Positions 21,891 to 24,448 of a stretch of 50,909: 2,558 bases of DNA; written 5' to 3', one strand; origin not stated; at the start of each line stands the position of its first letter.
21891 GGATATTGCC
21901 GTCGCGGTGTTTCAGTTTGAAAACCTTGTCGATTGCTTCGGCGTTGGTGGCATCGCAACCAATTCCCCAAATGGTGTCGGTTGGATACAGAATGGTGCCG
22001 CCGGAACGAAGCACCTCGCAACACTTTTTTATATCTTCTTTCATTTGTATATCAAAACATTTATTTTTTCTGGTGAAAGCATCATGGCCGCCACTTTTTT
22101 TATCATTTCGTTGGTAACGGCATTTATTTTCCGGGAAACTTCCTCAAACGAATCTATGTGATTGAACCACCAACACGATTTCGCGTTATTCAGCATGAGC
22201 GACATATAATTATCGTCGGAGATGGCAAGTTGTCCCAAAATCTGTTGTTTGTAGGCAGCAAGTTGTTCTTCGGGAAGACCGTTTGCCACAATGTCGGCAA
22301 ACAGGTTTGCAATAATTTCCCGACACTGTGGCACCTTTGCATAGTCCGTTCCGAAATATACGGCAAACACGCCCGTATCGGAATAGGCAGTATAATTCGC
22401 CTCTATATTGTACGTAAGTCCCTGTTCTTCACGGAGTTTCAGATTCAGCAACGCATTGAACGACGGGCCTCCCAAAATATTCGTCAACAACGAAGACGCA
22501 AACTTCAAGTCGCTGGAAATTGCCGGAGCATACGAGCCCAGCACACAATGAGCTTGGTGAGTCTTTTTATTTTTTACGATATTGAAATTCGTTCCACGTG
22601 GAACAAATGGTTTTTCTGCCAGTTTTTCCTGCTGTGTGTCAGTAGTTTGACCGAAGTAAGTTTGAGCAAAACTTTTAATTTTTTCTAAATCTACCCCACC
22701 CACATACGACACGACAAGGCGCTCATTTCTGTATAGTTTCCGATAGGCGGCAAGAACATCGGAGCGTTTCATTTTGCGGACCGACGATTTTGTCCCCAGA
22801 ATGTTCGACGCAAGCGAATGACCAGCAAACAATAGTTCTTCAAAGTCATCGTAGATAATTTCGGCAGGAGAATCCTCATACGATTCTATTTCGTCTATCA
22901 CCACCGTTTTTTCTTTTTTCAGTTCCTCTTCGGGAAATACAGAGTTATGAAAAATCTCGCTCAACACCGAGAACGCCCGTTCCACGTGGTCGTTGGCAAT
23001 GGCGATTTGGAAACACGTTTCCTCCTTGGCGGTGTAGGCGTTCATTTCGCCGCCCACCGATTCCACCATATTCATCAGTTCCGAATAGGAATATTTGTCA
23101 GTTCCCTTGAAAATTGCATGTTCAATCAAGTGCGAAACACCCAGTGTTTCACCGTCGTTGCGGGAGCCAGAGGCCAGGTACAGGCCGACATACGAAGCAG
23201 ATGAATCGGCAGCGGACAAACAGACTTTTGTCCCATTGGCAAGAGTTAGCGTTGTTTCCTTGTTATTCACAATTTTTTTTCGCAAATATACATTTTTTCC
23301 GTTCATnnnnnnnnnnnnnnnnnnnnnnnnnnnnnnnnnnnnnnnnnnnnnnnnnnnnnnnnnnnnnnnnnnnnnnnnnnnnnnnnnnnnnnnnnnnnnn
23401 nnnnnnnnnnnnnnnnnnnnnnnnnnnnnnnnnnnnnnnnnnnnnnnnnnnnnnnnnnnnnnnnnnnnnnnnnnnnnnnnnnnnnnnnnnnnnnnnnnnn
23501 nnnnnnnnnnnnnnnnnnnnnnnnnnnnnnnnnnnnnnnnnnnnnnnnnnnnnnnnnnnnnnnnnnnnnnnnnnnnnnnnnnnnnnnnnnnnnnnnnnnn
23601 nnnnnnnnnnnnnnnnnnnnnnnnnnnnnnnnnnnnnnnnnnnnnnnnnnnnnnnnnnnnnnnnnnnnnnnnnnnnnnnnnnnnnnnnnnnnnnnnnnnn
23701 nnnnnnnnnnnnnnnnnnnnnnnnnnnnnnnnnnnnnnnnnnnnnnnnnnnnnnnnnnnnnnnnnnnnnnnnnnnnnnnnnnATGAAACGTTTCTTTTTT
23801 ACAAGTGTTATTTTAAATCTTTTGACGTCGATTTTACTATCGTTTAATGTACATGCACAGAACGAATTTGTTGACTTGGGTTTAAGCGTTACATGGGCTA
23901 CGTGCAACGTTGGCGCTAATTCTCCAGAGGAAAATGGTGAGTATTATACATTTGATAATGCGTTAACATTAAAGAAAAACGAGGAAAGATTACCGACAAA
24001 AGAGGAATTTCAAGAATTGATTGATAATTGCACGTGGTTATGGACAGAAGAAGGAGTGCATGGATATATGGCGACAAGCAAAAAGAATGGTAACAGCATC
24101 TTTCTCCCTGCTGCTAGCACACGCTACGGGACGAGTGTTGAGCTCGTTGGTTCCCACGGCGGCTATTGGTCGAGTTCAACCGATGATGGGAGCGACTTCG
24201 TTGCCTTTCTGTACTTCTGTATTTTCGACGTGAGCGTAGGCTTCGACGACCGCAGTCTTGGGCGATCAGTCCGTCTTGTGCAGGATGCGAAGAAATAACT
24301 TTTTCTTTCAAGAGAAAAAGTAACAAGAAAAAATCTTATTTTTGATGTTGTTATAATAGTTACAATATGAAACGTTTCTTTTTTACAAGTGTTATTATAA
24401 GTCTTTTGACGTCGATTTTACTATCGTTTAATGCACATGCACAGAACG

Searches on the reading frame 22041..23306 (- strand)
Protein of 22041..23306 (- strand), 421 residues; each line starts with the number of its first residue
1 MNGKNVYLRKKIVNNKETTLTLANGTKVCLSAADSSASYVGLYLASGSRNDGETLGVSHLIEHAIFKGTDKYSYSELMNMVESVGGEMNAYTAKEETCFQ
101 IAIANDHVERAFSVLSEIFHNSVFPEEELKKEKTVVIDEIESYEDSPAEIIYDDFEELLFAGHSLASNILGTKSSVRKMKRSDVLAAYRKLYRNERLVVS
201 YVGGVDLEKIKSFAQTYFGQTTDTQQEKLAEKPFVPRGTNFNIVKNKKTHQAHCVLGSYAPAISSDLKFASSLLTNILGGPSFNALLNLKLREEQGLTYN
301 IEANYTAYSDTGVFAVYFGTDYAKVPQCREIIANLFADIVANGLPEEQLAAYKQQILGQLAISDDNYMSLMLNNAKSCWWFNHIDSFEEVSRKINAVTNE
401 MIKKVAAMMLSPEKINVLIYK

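Call 13: find_homologous_proteins(query=window:22041-23306:-, max_evalue=1e-60)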
Query window:22041-23306:- (421 aa): 2483 proteins with E <= 1e-60 among 8000 candidates; the best 120 are listed.
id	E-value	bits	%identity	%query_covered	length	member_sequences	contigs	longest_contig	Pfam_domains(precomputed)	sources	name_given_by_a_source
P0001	4.4e-266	900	99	98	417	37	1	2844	PF00675.26,PF05193.27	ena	-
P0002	2.6e-244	828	90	98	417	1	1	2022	PF00675.26,PF05193.27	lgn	-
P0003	2.6e-224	762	82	98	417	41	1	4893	PF00675.26,PF05193.27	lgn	-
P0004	2.7e-220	749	81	97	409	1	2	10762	PF00675.26,PF05193.27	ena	-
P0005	7.1e-220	748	81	97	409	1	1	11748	PF00675.26,PF05193.27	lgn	-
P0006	1.1e-216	737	81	96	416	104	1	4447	PF00675.26,PF05193.27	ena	-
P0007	1.8e-214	730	80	96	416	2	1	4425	PF00675.26,PF05193.27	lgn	-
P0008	1.5e-203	694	77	97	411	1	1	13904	PF00675.26,PF05193.27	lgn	-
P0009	1.8e-202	691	75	96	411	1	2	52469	PF00675.26,PF05193.27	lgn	-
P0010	8.9e-202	688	78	96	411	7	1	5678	PF00675.26,PF05193.27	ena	-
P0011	3.7e-200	683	74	96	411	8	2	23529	PF00675.26,PF05193.27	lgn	-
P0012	4.3e-200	683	75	96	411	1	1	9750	PF00675.26,PF05193.27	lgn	-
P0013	1.0e-192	658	74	95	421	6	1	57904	PF00675.26,PF05193.27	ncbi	-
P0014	1.4e-177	609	66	95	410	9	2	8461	PF00675.26,PF05193.27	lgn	-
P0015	1.2e-172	592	64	96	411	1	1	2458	PF00675.26,PF05193.27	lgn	-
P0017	3.6e-161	555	61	96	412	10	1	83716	PF00675.26,PF05193.27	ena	-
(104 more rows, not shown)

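Call 14: find_encoding_contigs(protein=P0004, flank=2500, max_places=3)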
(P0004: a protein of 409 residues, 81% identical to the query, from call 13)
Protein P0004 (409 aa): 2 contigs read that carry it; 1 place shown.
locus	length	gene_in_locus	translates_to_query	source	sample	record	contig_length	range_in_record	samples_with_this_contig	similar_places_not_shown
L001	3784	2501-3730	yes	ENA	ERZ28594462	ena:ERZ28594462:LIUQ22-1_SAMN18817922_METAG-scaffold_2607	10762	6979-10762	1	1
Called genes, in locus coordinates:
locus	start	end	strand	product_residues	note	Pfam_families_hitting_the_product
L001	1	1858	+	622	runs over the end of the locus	PF01134:GIDA, PF07992:Pyr_redox_2 (weak), PF12831:FAD_oxidored (weak), PF21680:GIDA_C_1st, PF13932:SAM_GIDA_C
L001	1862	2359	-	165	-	-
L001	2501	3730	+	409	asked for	PF00675:Peptidase_M16, PF05193:Peptidase_M16_C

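Call 15: find_encoding_contigs(protein=P0009, flank=2500, max_places=3)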
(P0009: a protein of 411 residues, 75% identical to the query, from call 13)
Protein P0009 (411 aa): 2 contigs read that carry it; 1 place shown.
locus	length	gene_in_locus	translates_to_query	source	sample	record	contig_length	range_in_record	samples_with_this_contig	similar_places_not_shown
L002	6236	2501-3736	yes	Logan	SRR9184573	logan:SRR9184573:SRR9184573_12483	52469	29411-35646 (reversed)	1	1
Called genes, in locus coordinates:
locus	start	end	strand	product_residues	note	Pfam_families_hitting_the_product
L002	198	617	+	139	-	PF02130:YbeY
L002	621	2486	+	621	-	PF01134:GIDA, PF12831:FAD_oxidored (weak), PF21680:GIDA_C_1st, PF13932:SAM_GIDA_C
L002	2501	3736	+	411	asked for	PF00675:Peptidase_M16, PF05193:Peptidase_M16_C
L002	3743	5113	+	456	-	PF01225:Mur_ligase, PF08245:Mur_ligase_M, PF02875:Mur_ligase_C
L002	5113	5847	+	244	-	PF03591:AzlC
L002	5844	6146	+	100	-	PF05437:AzlD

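Call 16: find_encoding_contigs(protein=P0013, flank=2500, max_places=3)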
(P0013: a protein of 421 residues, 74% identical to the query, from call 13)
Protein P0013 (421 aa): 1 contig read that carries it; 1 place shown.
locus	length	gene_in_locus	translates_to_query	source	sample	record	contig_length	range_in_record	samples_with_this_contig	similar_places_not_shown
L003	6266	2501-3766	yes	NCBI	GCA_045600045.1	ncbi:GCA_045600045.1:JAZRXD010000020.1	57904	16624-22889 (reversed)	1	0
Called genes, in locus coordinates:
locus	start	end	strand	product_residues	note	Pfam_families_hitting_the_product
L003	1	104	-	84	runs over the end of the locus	-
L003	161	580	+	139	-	PF02130:YbeY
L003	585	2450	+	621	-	PF01134:GIDA, PF12831:FAD_oxidored (weak), PF21680:GIDA_C_1st, PF13932:SAM_GIDA_C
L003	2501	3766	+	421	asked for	PF00675:Peptidase_M16, PF05193:Peptidase_M16_C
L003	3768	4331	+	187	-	PF01300:Sua5_yciO_yrdC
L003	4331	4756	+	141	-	PF20791:Acyl-ACP_TE_C (weak), PF13279:4HBT_2, PF03061:4HBT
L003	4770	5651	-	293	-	PF00930:DPPIV_N (faint), PF26549:Tricorn_N (weak), PF26550:Tricorn_2nd (weak), PF07676:PD40, PF26549:Tricorn_N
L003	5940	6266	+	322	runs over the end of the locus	PF06580:His_kinase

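Call 17: find_encoding_contigs(protein=P0017, flank=2500, max_places=3)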
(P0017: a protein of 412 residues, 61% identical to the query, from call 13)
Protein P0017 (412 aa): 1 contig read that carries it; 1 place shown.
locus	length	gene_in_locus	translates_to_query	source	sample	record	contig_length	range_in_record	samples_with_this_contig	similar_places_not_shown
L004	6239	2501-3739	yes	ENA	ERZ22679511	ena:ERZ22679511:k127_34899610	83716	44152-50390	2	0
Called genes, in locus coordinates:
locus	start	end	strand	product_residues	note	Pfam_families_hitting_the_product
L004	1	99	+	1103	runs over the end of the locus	-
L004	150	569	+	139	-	PF02130:YbeY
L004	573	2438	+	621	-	PF01134:GIDA, PF12831:FAD_oxidored (weak), PF21680:GIDA_C_1st, PF13932:SAM_GIDA_C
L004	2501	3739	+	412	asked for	PF00675:Peptidase_M16, PF05193:Peptidase_M16_C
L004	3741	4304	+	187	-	PF01300:Sua5_yciO_yrdC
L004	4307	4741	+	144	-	PF20791:Acyl-ACP_TE_C (weak), PF13279:4HBT_2, PF03061:4HBT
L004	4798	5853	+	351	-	PF06580:His_kinase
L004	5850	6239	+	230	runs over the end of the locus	PF00072:Response_reg, PF04397:LytTR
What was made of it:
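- Relatives lack both the cassettes and the element between MnmG and M16 (calls 15-17).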

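Call 19: find_encoding_contigs(protein=P0001, flank=2500, max_places=5)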
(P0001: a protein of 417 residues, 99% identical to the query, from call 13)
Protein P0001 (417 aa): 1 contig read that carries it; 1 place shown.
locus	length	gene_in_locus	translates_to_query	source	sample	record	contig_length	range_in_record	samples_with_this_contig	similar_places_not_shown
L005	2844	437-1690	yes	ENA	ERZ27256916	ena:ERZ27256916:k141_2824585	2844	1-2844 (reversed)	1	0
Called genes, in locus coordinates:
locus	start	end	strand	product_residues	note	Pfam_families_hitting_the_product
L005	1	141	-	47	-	?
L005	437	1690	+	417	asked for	PF00675:Peptidase_M16, PF05193:Peptidase_M16_C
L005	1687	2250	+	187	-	PF01300:Sua5_yciO_yrdC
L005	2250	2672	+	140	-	PF20791:Acyl-ACP_TE_C (weak), PF13279:4HBT_2, PF03061:4HBT (weak)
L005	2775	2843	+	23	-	?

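Call 20: find_encoding_contigs(protein=P0003, flank=2500, max_places=5)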
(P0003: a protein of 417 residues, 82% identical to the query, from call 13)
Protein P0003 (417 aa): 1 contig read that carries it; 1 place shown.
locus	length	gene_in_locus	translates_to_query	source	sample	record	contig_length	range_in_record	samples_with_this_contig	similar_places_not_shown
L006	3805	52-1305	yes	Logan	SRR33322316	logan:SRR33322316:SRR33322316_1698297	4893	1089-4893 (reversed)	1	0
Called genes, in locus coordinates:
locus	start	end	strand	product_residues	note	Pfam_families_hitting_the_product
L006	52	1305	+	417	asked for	PF00675:Peptidase_M16, PF05193:Peptidase_M16_C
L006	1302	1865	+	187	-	PF01300:Sua5_yciO_yrdC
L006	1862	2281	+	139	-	PF20791:Acyl-ACP_TE_C (weak), PF13279:4HBT_2, PF03061:4HBT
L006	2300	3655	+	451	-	PF03023:MurJ (faint), PF01554:MatE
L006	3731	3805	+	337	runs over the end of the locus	PF01032:FecCD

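Call 21: find_encoding_contigs(protein=P0006, flank=2500, max_places=5)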
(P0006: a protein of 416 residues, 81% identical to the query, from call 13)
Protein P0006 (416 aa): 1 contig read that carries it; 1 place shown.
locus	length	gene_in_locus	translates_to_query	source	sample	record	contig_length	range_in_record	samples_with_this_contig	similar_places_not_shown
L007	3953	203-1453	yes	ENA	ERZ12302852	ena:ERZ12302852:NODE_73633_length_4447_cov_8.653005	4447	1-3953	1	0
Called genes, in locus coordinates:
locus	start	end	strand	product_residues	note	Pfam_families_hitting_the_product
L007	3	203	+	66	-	?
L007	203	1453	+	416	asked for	PF00675:Peptidase_M16, PF05193:Peptidase_M16_C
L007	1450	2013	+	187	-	PF01300:Sua5_yciO_yrdC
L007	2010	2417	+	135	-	PF20791:Acyl-ACP_TE_C (faint), PF13279:4HBT_2, PF03061:4HBT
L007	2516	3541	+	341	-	PF06580:His_kinase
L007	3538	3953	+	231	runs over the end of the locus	PF00072:Response_reg, PF04397:LytTR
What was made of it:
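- Relatives have MnmG directly next to M16, with no element (L002, L003, L004, L007; calls 15-17, 21).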

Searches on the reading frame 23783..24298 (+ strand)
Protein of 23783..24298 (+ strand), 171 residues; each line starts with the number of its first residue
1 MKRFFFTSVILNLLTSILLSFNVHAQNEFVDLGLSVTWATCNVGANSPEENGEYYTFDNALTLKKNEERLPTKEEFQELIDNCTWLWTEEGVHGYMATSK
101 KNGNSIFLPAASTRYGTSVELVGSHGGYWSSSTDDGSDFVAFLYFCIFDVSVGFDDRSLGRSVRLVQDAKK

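Call 12: find_encoding_contigs(protein=window:23783-24298:+, flank=3000, max_places=10)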
Protein window:23783-24298:+ (171 aa): 1 contig read that carries it; 1 place shown.
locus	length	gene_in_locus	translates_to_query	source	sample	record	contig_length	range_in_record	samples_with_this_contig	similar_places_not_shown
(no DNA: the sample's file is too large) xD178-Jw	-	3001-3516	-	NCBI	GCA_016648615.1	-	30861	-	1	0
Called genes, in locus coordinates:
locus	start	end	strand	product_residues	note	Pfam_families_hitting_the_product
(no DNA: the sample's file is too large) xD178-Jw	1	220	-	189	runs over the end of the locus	PF06414:Zeta_toxin, PF13671:AAA_33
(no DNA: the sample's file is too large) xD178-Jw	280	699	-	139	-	PF20791:Acyl-ACP_TE_C (weak), PF13279:4HBT_2, PF03061:4HBT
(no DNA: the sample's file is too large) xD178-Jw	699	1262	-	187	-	PF01300:Sua5_yciO_yrdC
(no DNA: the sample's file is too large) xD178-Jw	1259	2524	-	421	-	PF00675:Peptidase_M16, PF05193:Peptidase_M16_C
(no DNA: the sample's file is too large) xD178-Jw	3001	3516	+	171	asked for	-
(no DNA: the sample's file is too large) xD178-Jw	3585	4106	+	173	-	PF07603:Lcl_C (faint), PF26707:DUF8237 (weak)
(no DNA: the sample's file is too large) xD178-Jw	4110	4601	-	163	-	?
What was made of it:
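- On REP/REPIN: The single genome-collection scan was already used, and no DNA was returned for the source assembly (call 12).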
